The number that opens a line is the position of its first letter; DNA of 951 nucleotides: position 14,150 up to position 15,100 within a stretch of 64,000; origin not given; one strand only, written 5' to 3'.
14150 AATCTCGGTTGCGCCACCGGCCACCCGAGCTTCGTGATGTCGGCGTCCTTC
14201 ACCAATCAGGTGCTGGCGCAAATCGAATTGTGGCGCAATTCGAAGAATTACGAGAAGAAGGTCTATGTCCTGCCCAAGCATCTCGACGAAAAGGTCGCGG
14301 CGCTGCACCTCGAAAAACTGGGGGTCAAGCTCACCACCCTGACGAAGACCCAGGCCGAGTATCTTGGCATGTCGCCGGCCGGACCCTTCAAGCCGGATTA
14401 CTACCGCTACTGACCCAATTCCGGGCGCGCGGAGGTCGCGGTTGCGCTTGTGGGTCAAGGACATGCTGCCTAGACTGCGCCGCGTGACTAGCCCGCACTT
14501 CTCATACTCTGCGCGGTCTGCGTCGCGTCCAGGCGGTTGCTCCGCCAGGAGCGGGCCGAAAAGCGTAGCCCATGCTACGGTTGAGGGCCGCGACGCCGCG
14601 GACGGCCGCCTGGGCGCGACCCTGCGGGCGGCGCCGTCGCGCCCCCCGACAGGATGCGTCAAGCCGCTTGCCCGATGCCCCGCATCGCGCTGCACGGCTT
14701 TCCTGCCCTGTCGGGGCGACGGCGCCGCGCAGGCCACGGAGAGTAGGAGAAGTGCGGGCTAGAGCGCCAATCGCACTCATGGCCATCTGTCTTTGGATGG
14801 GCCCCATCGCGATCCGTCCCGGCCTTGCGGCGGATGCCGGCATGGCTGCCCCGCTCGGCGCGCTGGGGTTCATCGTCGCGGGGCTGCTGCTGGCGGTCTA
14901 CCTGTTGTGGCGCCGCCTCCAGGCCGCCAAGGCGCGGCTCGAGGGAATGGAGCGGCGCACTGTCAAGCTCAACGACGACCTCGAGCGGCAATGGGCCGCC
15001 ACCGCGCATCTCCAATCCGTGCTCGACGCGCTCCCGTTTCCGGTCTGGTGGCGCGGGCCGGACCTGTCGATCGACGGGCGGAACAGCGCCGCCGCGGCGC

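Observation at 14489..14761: MITE-like inverted-repeat element inserted between ahcY and divL, supplying the probable divL start region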

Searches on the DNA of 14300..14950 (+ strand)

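Call 6: search_rna_families(source=window, start=14300, end=14950, threshold=evalue, max_evalue=10)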
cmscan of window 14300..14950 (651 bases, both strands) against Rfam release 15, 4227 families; matches with E-value up to 10: 3.
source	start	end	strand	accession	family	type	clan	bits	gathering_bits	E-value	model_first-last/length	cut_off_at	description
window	14702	14747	-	RF03281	mir-596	Gene; miRNA;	-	22.1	80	0.59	1-73/73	no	mir-596 microRNA precursor family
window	14883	14945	+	RF02930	aspS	Cis-reg;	-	18.1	42.5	2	1-79/79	no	aspS RNA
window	14853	14884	-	RF01130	sR46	Gene; snRNA; snoRNA; CD-box;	-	10.9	50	9.5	1-56/56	no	Small nucleolar RNA sR46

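Call 10: search_dna_similar(query=window:14485-14765:+, collection=plasmids, mode=distant, max_evalue=0.01)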
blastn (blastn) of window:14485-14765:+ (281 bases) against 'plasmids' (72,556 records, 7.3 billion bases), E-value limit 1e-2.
Records with a match: 4; places in all: 4; records where one place covers at least 80% of the query: 0.
Best place of each record, by identity: 80-90% 3; 60-80% 1.
By first word of the organism name: Achromobacter 3; Caballeronia 1.
By predicted mobility (MOB-suite, as given by PLSDB): non-mobilizable 4.
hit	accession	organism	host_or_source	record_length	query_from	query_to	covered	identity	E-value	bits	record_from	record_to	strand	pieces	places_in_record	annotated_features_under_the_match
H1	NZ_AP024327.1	Caballeronia sp. NK8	-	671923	110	174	23%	78.5%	2e-3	50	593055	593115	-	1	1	atzF: allophanate hydrolase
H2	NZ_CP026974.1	Achromobacter insolitus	Homo sapiens,endotracheal aspirate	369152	102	161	21%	80.6%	6e-3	48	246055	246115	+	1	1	acetyl-CoA carboxylase biotin carboxylase subunit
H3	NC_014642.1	Achromobacter xylosoxidans A8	-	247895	102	161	21%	80.6%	6e-3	48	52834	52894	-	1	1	acetyl-CoA carboxylase biotin carboxylase subunit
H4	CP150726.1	Achromobacter denitrificans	Homo sapiens,culture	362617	102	161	21%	80.6%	6e-3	48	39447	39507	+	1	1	acetyl-CoA carboxylase biotin carboxylase subunit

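Call 42: search_dna_similar(query=window:14484-14522:+, collection=plasmids, mode=distant, max_evalue=10, max_rows=40)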
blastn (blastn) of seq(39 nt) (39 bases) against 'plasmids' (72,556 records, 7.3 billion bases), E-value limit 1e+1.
Records with a match: 1; places in all: 1; records where one place covers at least 80% of the query: 0.
Best place of each record, by identity: 95-99% 1.
By first word of the organism name: Variovorax 1.
By predicted mobility (MOB-suite, as given by PLSDB): non-mobilizable 1.
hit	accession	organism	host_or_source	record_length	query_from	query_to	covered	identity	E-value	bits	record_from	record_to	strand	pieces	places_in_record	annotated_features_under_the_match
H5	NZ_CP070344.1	Variovorax sp. PDNC026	cell culture,Plastic debris in ...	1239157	11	31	54%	95.2%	6e+0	35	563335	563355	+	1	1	none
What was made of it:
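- Tried and rejected: BLAST against plasmids: the whole element and the left repeat alone gave only chance GC-rich hits (calls 10, 42).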
